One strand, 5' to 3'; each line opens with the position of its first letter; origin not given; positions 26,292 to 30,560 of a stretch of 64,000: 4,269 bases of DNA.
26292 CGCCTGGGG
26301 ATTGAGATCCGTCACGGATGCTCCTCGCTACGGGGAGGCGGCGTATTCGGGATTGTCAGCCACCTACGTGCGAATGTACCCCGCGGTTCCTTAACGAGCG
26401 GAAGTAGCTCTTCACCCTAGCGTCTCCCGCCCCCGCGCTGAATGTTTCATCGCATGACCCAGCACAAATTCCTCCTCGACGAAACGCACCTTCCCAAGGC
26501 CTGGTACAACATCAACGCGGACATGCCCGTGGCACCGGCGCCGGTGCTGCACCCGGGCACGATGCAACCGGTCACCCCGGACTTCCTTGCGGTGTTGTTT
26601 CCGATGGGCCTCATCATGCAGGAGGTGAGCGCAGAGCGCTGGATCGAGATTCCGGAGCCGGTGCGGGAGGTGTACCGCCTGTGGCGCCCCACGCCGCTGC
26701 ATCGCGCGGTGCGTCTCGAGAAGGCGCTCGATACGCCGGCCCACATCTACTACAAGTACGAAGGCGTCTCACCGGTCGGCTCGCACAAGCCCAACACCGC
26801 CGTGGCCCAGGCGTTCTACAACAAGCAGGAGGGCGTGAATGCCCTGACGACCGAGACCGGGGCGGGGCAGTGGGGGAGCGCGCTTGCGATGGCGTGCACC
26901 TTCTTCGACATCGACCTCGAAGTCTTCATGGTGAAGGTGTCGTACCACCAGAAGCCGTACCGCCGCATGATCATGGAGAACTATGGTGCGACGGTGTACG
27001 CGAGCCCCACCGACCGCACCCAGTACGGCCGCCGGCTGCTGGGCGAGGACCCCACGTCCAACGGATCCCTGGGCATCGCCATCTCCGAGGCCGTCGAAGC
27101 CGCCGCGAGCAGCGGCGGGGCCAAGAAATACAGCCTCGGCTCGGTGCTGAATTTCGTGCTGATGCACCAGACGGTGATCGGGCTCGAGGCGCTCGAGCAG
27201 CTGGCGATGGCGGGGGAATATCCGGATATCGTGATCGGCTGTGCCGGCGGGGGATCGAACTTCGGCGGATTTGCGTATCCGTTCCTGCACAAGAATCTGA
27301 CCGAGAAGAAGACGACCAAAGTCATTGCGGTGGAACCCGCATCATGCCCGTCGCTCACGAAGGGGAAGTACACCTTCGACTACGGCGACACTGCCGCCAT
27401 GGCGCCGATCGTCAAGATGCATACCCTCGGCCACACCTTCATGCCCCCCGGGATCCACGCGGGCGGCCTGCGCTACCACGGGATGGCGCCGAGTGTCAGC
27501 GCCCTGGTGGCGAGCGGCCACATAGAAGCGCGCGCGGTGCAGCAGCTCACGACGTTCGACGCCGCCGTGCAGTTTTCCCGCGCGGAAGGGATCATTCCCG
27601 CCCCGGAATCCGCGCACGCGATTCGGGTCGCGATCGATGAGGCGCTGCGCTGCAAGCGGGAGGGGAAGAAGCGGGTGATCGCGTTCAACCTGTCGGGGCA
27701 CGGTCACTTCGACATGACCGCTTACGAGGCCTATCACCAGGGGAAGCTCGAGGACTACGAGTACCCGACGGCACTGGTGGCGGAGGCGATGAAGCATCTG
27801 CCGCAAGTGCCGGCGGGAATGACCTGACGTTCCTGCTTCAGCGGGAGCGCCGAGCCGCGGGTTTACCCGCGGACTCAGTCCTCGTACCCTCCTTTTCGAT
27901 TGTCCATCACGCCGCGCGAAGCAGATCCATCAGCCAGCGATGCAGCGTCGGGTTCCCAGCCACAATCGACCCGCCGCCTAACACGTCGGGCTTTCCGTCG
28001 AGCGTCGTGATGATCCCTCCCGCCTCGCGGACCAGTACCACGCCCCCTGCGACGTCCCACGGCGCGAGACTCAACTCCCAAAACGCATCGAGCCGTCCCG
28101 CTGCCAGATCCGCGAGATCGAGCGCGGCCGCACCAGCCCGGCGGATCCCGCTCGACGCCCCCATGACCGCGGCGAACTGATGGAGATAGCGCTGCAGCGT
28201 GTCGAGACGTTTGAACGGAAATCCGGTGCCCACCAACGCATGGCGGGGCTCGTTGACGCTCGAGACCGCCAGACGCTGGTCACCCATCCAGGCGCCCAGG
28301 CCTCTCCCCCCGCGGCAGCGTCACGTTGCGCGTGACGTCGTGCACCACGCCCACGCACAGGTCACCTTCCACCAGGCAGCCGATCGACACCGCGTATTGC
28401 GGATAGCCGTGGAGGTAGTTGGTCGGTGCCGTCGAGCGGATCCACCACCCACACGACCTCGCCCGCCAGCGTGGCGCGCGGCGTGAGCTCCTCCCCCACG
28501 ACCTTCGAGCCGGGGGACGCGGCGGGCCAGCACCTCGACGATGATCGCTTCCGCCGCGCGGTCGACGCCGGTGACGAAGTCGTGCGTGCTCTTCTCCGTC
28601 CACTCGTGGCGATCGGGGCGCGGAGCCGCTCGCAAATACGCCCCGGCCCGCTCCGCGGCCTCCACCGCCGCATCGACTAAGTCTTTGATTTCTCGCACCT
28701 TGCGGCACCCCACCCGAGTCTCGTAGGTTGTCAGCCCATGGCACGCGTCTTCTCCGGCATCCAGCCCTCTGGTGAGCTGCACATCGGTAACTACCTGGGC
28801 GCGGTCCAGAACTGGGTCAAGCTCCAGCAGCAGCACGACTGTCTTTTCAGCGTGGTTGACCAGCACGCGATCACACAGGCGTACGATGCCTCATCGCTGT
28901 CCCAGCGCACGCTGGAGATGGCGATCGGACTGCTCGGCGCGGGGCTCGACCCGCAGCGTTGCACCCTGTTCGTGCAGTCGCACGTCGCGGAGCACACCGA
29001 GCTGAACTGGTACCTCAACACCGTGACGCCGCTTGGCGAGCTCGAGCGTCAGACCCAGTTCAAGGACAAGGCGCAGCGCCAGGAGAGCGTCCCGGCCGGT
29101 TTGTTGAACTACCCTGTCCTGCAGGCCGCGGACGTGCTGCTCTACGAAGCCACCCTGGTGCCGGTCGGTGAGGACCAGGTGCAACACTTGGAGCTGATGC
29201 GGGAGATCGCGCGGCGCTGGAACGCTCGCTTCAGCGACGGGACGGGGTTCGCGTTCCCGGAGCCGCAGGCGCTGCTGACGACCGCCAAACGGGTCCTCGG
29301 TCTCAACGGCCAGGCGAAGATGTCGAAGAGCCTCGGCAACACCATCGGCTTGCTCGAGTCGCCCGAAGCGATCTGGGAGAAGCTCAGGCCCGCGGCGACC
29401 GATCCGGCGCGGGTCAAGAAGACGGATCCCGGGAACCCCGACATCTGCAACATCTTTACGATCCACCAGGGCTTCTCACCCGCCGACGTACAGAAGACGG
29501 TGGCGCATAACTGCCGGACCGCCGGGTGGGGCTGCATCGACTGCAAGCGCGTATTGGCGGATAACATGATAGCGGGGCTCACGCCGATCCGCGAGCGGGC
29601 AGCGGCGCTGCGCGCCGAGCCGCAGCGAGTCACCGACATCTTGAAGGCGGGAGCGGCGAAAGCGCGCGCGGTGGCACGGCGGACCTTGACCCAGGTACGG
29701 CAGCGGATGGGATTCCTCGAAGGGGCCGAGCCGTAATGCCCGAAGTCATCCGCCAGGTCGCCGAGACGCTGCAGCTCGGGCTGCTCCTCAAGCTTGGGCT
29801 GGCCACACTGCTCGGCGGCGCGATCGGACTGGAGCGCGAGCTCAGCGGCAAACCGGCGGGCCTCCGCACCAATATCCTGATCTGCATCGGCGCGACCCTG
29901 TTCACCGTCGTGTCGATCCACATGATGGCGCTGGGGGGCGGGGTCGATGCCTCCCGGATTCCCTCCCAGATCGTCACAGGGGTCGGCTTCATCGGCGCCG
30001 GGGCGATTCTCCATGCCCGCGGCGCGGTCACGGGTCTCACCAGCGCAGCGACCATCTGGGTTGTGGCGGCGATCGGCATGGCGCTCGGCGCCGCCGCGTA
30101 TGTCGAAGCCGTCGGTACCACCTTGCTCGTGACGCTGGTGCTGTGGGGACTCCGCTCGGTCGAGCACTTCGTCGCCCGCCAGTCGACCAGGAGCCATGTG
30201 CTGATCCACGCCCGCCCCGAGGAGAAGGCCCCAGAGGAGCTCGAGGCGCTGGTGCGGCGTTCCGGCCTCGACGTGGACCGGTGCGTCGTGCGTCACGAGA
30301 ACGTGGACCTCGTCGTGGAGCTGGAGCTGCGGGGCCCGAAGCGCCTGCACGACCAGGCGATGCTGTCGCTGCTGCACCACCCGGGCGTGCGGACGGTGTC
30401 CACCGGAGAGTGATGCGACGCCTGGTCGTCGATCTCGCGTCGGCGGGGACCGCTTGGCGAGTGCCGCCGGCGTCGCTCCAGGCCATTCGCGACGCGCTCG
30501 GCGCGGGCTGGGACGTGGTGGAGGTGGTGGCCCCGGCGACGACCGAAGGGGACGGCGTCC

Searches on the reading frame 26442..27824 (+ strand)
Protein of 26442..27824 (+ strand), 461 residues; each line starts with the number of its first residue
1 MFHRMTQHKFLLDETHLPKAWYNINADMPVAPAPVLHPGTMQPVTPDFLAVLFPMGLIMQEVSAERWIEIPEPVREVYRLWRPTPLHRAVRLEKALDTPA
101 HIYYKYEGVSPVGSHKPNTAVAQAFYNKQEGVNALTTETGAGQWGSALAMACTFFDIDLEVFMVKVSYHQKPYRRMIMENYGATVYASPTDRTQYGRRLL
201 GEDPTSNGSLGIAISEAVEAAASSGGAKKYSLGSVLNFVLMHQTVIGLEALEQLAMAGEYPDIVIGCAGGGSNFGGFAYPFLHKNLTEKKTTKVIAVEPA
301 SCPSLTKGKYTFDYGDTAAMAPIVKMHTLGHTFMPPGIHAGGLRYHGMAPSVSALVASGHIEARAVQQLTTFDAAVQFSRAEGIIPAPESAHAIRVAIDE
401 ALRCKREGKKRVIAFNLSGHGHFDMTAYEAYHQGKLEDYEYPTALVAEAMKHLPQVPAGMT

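Call 51: search_protein_families(library=pfam, proteins=[window:26442-27824:+], max_evalue=0.001)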
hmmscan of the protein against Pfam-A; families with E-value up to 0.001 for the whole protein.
window:26442-27824:+ (461 aa): 1 family
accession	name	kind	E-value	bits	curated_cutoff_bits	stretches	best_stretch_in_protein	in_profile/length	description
PF00291.31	PALP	-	1.8e-37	129.7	35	1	80-419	4-295/295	Pyridoxal-phosphate dependent enzyme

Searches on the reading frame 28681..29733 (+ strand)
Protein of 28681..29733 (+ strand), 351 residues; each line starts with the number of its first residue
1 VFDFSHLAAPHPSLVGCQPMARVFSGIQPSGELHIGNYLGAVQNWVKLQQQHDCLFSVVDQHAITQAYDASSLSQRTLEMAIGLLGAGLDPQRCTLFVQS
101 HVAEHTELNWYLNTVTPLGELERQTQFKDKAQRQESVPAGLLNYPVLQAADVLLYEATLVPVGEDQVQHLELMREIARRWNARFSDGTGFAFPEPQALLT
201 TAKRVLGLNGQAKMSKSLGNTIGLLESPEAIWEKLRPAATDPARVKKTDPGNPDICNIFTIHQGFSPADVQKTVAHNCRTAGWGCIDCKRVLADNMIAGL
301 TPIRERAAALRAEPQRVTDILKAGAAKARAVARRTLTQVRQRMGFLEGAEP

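Call 51: search_protein_families(library=pfam, proteins=[window:28681-29733:+], max_evalue=0.001)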
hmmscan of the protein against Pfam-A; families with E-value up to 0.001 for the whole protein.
window:28681-29733:+ (351 aa): 1 family
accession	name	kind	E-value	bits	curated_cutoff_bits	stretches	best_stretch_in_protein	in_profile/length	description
PF00579.31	tRNA-synt_1b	-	1.7e-69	234.8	21.1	1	21-298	6-289/292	tRNA synthetases class I (W and Y)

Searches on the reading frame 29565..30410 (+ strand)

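Call 51: search_protein_families(library=pfam, proteins=[window:29565-30410:+], max_evalue=0.001)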
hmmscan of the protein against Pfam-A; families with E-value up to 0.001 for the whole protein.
window:29565-30410:+ (282 aa): 2 families
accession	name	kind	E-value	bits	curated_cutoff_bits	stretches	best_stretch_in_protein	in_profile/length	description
PF02308.21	MgtC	-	3.4e-36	124.7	31.4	1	77-201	1-120/121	MgtC family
PF16316.10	DUF4956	-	6.9e-05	23.1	30.6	1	115-251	28-160/169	Domain of unknown function (DUF4956)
